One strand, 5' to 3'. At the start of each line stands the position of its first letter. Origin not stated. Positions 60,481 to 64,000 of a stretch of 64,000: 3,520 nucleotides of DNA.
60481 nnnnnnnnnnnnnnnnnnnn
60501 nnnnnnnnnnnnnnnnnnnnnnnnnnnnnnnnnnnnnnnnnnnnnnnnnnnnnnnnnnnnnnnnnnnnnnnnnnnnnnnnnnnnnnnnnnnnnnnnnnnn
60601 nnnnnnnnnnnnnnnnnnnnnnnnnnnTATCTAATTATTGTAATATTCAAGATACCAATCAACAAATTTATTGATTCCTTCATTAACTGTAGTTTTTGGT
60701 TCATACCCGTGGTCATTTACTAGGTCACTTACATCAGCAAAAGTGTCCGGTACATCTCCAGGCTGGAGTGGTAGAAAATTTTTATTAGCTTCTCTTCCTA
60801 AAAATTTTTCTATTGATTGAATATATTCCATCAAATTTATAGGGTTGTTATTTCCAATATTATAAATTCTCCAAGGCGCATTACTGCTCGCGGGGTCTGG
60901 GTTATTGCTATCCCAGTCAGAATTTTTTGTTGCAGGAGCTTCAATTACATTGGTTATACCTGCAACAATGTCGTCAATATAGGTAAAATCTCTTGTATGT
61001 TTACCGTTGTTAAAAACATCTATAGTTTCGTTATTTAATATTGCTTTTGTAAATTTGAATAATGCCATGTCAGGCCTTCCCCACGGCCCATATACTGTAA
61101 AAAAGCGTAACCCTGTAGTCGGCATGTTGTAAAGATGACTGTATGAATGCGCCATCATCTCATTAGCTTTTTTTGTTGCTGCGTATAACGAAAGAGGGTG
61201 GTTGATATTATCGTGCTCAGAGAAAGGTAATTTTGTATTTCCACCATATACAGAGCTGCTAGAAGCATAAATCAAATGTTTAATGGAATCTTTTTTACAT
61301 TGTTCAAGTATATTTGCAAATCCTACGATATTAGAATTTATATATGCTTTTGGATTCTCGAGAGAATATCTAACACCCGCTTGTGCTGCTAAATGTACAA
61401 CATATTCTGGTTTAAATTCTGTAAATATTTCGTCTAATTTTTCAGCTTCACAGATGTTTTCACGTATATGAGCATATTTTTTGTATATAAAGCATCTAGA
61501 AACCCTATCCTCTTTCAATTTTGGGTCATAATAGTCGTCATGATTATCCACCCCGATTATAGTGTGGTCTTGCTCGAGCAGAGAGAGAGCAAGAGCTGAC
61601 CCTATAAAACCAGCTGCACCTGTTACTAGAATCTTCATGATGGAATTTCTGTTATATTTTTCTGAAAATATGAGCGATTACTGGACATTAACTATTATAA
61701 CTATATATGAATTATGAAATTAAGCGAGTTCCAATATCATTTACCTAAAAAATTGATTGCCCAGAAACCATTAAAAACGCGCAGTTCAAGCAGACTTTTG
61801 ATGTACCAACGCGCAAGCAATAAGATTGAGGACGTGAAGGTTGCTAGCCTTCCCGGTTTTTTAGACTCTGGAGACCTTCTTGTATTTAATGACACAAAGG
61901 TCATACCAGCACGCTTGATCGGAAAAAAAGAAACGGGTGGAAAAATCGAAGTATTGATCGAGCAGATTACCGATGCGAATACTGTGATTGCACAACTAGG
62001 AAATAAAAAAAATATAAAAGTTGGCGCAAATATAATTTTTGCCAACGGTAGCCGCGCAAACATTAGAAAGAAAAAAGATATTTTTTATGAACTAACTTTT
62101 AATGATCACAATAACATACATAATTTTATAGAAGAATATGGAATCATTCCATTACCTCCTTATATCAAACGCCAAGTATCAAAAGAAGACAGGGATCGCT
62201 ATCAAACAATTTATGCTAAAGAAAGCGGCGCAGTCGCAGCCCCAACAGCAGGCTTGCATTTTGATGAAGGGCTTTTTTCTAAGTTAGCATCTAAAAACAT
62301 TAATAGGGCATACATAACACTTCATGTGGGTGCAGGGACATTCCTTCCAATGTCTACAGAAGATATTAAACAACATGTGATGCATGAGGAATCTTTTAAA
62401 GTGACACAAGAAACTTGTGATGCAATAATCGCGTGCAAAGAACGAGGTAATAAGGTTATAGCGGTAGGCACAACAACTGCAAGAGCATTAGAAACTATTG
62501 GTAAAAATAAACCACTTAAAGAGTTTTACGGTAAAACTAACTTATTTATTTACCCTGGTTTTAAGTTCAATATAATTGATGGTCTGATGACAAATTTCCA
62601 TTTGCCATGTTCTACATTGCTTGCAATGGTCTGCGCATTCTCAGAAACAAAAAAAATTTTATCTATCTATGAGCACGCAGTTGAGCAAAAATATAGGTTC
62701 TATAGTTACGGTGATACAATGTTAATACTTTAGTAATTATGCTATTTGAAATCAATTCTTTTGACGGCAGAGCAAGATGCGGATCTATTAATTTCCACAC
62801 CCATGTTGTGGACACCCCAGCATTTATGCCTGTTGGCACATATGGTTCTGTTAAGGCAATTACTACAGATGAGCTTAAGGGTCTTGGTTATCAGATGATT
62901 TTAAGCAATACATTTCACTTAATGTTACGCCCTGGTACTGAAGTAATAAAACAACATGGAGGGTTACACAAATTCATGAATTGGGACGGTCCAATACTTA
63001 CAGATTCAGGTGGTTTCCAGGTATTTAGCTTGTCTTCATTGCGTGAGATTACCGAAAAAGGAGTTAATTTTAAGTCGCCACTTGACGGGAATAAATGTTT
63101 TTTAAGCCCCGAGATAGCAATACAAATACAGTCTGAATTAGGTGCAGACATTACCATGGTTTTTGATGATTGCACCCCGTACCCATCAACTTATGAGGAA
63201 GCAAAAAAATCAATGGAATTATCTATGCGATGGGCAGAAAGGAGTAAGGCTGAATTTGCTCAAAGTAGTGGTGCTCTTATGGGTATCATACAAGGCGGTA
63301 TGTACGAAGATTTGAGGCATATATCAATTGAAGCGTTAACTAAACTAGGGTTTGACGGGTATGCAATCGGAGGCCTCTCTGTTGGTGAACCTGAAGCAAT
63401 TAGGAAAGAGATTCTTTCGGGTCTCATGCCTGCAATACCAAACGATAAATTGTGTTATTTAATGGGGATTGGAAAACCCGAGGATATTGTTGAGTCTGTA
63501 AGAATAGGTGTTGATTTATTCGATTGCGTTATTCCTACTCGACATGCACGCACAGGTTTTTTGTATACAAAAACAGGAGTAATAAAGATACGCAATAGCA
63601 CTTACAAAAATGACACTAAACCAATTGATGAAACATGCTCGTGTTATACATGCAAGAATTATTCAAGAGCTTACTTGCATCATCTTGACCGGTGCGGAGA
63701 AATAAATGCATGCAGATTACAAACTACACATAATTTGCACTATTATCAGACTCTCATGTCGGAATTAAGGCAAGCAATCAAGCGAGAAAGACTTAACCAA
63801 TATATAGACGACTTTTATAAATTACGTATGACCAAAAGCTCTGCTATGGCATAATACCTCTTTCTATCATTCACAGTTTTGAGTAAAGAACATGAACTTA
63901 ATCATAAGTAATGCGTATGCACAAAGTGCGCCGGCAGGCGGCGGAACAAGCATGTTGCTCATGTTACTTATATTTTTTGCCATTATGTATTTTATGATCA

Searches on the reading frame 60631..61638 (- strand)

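Call 76: search_protein_families(library=pfam, proteins=[window:60631-61638:-], max_evalue=0.01)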
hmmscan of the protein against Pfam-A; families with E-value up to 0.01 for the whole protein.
window:60631-61638:- (335 aa): 8 families
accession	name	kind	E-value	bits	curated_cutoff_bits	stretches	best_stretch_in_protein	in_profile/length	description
PF01370.27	Epimerase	-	8.1e-57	192.8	20.9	1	3-239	1-232/240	NAD dependent epimerase/dehydratase family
PF16363.11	GDP_Man_Dehyd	-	1.6e-51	176.2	27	1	4-324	1-331/332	GDP-mannose 4,6 dehydratase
PF04321.23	RmlD_sub_bind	-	3.8e-22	79.1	27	1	1-242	1-207/287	RmlD substrate binding domain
PF01073.25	3Beta_HSD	-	2.2e-20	73.3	22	1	4-285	1-273/280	3-beta hydroxysteroid dehydrogenase/isomerase family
PF02719.21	Polysacc_synt_2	-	1.8e-15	57.3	20.2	1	3-167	1-153/293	Polysaccharide biosynthesis protein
PF07993.18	NAD_binding_4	-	2.5e-08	33.8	20.1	1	78-184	90-209/258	Male sterility protein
PF13460.12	NAD_binding_10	-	0.00055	20.3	27.2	1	7-164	1-133/184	NAD(P)H-binding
PF00106.31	adh_short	-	0.0025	17.7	26.6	0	3-42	3-42/195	short chain dehydrogenase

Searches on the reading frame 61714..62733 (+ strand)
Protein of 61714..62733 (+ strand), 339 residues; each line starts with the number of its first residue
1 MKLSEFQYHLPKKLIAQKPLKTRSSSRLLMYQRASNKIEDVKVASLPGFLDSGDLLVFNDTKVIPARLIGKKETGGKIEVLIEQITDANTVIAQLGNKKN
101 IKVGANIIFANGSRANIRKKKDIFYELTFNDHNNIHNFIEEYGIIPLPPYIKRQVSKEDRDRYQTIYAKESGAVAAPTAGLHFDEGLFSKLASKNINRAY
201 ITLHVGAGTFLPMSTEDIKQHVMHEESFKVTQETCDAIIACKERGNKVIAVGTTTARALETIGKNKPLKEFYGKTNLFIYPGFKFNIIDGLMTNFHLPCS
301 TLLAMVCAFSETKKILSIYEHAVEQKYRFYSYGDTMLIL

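Call 76: search_protein_families(library=pfam, proteins=[window:61714-62733:+], max_evalue=0.01)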
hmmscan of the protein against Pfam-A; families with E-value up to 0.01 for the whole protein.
window:61714-62733:+ (339 aa): 1 family
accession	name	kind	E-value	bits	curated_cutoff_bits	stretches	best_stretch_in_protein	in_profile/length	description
PF02547.20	Queuosine_synth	-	6.5e-125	417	25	1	3-338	1-322/322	Queuosine biosynthesis protein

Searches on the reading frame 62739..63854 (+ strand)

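Call 76: search_protein_families(library=pfam, proteins=[window:62739-63854:+], max_evalue=0.01)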
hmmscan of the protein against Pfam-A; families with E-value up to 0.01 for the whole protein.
window:62739-63854:+ (371 aa): 1 family
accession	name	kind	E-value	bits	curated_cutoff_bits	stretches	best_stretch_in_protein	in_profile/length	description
PF01702.25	TGT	-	6.7e-155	516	26.3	1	11-362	2-354/357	Queuine tRNA-ribosyltransferase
